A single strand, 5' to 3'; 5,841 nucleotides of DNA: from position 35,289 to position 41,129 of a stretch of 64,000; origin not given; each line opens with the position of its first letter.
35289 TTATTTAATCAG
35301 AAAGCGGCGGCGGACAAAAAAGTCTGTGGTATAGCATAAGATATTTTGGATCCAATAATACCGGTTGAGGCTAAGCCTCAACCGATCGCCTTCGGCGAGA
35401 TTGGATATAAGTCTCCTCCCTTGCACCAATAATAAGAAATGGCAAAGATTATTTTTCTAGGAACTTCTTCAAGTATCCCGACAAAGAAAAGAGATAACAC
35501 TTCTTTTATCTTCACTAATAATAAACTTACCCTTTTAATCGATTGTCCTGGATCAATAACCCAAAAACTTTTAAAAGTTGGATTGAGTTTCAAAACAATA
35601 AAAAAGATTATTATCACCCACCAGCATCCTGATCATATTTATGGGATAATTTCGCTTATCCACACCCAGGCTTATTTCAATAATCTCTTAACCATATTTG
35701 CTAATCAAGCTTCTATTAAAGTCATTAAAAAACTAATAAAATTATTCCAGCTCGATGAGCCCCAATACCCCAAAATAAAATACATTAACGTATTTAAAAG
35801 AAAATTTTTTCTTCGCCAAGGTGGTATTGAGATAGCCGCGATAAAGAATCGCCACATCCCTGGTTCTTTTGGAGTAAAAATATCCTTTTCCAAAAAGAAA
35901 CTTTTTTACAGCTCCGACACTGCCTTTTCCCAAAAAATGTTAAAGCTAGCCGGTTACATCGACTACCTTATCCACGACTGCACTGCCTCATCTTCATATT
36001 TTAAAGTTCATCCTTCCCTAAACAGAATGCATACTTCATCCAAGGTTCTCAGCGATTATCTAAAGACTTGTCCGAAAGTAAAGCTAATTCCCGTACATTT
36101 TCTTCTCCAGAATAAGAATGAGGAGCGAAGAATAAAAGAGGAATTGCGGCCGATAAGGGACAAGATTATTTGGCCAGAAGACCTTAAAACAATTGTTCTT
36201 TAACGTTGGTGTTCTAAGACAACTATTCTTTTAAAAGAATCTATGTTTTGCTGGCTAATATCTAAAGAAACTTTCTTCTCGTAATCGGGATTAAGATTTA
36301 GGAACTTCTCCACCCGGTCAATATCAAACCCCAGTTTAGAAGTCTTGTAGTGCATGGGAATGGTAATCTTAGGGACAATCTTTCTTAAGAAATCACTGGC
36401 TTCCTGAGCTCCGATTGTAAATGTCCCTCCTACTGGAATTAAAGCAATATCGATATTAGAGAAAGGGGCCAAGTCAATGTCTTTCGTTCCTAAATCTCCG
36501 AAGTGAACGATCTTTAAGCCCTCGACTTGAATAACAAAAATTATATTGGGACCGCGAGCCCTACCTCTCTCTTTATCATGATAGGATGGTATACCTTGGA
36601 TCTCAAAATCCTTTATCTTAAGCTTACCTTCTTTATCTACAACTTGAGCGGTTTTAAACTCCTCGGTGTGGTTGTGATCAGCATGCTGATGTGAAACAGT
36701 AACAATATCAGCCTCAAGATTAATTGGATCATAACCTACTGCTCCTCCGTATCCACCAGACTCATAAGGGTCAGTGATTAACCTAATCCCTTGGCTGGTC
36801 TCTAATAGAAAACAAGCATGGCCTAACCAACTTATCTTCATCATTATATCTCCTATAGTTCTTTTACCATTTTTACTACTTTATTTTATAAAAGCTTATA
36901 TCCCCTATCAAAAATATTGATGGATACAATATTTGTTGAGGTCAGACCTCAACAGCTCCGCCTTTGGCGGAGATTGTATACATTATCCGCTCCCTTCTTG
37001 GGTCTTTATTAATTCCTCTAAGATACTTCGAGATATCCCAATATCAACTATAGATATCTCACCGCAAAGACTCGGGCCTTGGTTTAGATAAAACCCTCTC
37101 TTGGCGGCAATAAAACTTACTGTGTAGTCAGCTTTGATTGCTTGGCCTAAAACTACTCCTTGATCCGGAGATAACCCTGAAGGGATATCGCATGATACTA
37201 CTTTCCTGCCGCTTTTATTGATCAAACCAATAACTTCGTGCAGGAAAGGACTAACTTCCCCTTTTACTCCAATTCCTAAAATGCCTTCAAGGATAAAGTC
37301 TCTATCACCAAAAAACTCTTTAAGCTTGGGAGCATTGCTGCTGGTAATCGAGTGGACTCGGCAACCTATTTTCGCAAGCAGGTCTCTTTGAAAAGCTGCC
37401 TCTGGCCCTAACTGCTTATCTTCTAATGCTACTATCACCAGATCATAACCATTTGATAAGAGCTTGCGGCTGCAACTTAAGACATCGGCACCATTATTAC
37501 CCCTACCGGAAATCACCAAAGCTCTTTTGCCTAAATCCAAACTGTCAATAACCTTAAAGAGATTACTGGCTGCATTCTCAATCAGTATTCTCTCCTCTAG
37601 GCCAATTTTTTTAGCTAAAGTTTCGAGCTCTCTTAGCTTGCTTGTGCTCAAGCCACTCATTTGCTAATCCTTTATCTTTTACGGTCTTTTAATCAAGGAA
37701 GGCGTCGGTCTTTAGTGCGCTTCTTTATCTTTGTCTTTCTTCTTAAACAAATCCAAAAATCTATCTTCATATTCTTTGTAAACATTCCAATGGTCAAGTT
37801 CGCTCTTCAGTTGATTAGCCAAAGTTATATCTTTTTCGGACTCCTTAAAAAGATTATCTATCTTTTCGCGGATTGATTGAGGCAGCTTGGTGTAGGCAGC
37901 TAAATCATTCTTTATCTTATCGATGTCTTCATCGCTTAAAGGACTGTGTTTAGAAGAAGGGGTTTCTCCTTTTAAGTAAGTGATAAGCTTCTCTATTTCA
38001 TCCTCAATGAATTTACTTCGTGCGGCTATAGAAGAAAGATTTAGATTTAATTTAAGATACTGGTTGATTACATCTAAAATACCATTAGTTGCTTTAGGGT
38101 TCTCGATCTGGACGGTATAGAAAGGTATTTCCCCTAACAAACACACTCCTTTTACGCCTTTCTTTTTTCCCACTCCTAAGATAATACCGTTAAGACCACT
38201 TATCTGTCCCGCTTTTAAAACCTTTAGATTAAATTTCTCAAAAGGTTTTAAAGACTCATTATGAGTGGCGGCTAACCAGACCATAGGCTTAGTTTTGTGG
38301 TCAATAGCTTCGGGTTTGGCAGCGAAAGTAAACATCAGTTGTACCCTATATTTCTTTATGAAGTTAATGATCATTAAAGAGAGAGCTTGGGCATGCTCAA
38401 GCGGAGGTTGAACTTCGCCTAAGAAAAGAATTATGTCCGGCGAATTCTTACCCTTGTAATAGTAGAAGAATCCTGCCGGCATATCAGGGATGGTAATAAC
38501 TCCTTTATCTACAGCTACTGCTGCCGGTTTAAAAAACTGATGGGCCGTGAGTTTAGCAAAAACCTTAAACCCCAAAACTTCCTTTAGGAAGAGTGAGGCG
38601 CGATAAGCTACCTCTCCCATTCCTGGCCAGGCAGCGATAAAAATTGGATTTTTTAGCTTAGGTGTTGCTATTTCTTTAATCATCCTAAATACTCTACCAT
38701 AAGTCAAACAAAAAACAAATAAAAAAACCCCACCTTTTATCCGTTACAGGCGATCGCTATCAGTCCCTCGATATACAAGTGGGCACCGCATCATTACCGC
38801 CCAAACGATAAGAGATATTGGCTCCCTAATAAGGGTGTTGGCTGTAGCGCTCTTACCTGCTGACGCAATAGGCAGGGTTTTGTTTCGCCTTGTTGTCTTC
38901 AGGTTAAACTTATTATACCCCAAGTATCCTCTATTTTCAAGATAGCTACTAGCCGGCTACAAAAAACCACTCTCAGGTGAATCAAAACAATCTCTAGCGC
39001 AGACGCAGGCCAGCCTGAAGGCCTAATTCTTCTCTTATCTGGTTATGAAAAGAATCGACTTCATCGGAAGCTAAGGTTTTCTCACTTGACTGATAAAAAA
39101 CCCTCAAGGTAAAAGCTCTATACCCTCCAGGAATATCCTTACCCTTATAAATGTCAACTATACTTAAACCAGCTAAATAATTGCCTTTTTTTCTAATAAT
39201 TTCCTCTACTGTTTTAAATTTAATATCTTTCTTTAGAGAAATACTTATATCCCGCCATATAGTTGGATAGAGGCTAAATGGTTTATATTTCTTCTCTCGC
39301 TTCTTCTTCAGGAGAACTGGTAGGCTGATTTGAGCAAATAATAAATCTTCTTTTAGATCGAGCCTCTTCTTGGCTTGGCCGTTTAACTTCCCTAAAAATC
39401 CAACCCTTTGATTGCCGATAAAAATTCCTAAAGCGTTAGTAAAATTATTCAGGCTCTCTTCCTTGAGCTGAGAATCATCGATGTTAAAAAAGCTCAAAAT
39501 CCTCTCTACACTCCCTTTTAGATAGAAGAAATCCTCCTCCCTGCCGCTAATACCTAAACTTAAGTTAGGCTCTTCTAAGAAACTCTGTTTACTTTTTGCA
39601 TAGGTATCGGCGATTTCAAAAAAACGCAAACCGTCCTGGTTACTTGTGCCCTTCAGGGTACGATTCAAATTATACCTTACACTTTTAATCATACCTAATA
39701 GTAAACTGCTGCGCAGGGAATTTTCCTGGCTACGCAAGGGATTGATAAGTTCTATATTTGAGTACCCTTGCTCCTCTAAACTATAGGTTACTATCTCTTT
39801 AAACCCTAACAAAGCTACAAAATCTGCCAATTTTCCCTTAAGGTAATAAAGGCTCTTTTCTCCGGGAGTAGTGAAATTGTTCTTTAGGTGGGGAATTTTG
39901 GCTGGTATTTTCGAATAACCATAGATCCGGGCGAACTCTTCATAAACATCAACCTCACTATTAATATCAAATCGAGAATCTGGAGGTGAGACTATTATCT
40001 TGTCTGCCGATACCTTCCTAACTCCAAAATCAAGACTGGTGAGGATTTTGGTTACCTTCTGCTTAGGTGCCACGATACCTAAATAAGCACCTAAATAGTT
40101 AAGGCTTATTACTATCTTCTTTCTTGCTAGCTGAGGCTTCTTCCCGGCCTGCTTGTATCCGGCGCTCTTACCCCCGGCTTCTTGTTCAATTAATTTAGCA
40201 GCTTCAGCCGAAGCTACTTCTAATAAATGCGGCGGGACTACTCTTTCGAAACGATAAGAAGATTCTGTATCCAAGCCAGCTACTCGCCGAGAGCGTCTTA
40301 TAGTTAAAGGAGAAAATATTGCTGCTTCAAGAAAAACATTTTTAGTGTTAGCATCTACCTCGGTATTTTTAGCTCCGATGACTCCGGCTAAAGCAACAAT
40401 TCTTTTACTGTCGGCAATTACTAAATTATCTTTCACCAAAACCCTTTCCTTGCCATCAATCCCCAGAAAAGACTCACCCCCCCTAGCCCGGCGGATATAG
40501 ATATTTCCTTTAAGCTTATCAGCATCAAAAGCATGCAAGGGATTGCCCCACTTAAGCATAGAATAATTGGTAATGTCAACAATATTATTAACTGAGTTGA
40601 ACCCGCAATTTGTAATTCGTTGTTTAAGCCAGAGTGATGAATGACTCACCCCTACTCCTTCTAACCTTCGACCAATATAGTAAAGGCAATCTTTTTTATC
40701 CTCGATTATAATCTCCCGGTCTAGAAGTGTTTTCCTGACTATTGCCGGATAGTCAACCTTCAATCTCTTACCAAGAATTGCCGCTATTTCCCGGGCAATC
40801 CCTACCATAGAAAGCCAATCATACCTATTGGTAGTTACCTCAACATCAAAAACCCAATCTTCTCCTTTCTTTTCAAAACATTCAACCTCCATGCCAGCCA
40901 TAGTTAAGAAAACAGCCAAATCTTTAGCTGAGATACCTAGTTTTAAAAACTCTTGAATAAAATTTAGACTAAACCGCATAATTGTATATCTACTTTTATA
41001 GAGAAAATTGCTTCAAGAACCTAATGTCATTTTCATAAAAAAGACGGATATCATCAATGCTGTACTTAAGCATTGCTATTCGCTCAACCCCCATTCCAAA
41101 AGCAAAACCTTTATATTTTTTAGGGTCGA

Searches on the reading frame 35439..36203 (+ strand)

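Call 63: search_protein_families(library=pfam, proteins=[window:35439-36203:+], max_evalue=0.00001)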
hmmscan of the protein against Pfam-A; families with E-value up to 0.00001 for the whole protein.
window:35439-36203:+ (254 aa): 3 families
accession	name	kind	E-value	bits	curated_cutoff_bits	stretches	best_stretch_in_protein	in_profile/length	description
PF12706.13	Lactamase_B_2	-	2e-15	57.4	27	1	32-221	3-200/200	Beta-lactamase superfamily domain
PF23023.1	Anti-Pycsar_Apyc1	-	4.9e-13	49.6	50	1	3-79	4-79/250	Anti-Pycsar protein Apyc1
PF00753.33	Lactamase_B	-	3.2e-08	34.2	22.7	1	21-75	7-65/196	Metallo-beta-lactamase superfamily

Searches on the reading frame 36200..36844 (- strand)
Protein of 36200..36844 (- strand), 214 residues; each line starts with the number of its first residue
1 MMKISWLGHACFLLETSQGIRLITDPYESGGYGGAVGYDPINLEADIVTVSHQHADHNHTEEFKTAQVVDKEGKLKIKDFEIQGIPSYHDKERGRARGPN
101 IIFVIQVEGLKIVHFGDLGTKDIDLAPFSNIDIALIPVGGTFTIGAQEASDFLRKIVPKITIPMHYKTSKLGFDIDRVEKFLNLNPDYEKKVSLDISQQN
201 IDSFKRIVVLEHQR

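Call 63: search_protein_families(library=pfam, proteins=[window:36200-36844:-], max_evalue=0.00001)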
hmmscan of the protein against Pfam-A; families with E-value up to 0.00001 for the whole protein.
window:36200-36844:- (214 aa): 2 families
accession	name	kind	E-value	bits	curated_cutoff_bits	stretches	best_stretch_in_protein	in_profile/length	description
PF13483.12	Lactamase_B_3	-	1.6e-48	165.2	24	1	3-165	1-160/160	Beta-lactamase superfamily domain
PF12706.13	Lactamase_B_2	-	5.6e-10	39.6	27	1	66-166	87-200/200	Beta-lactamase superfamily domain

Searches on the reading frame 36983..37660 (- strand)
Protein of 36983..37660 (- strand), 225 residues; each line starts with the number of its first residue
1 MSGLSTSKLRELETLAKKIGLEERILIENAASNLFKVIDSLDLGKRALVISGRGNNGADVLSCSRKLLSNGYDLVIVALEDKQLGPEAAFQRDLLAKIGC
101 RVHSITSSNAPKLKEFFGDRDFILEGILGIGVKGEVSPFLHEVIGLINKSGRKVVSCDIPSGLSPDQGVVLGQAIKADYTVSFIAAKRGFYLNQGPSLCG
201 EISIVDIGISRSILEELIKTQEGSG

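Call 63: search_protein_families(library=pfam, proteins=[window:36983-37660:-], max_evalue=0.00001)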
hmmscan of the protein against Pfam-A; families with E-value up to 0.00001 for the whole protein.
window:36983-37660:- (225 aa): 1 family
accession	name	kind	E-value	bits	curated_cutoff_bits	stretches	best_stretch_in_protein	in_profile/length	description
PF03853.21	YjeF_N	-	1.3e-34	120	24.9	1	24-189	2-169/169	YjeF-related protein N-terminus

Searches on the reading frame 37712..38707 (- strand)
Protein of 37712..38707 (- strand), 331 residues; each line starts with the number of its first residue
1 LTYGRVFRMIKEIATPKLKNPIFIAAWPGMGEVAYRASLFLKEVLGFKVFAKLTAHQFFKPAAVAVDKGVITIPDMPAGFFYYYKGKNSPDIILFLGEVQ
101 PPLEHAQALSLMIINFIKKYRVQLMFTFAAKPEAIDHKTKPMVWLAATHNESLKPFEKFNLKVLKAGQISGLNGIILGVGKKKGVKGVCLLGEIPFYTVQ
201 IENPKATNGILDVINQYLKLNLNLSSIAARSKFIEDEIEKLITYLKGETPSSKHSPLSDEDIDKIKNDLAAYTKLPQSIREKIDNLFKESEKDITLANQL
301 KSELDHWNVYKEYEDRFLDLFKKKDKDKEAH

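Call 63: search_protein_families(library=pfam, proteins=[window:37712-38707:-], max_evalue=0.00001)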
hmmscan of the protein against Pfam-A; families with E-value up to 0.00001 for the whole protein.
window:37712-38707:- (331 aa): 1 family
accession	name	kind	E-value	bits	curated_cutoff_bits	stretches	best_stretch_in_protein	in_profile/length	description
PF09754.15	PAC2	-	2.7e-29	103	25.8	1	23-241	1-214/215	PAC2 family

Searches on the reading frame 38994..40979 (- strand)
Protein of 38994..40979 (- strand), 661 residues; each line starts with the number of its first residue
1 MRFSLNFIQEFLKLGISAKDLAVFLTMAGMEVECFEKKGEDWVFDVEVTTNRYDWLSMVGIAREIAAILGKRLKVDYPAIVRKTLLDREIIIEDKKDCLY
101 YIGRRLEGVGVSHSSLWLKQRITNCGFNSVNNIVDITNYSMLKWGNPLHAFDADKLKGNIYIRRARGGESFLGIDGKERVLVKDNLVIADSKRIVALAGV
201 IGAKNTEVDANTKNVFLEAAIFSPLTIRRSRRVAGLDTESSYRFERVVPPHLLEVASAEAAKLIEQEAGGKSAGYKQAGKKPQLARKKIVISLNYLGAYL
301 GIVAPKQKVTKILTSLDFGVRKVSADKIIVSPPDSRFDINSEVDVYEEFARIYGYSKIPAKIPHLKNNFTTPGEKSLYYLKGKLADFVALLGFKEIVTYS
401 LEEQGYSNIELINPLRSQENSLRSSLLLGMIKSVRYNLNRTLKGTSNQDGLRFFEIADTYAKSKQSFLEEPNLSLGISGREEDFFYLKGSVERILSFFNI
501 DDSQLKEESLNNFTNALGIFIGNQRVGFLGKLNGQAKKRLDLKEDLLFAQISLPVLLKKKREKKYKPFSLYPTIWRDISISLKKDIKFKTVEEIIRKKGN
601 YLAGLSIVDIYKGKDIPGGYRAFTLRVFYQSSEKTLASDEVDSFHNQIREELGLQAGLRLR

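Call 63: search_protein_families(library=pfam, proteins=[window:38994-40979:-], max_evalue=0.00001)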
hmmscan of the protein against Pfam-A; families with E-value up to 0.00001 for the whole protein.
window:38994-40979:- (661 aa): 4 families
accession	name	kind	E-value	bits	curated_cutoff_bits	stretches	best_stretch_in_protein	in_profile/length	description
PF03483.22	B3_4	-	3.7e-62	209.4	29.3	1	98-268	2-173/174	B3/4 domain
PF17759.6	tRNA_synthFbeta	-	2.3e-26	93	22.4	1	370-553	10-214/214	Phenylalanyl tRNA synthetase beta chain CLM domain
PF03484.21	B5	-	3.3e-22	78.9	28.6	1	289-355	1-67/67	tRNA synthetase B5 domain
PF03147.19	FDX-ACB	-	8.7e-22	77.8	31.1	1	569-661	1-94/94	Ferredoxin-fold anticodon binding domain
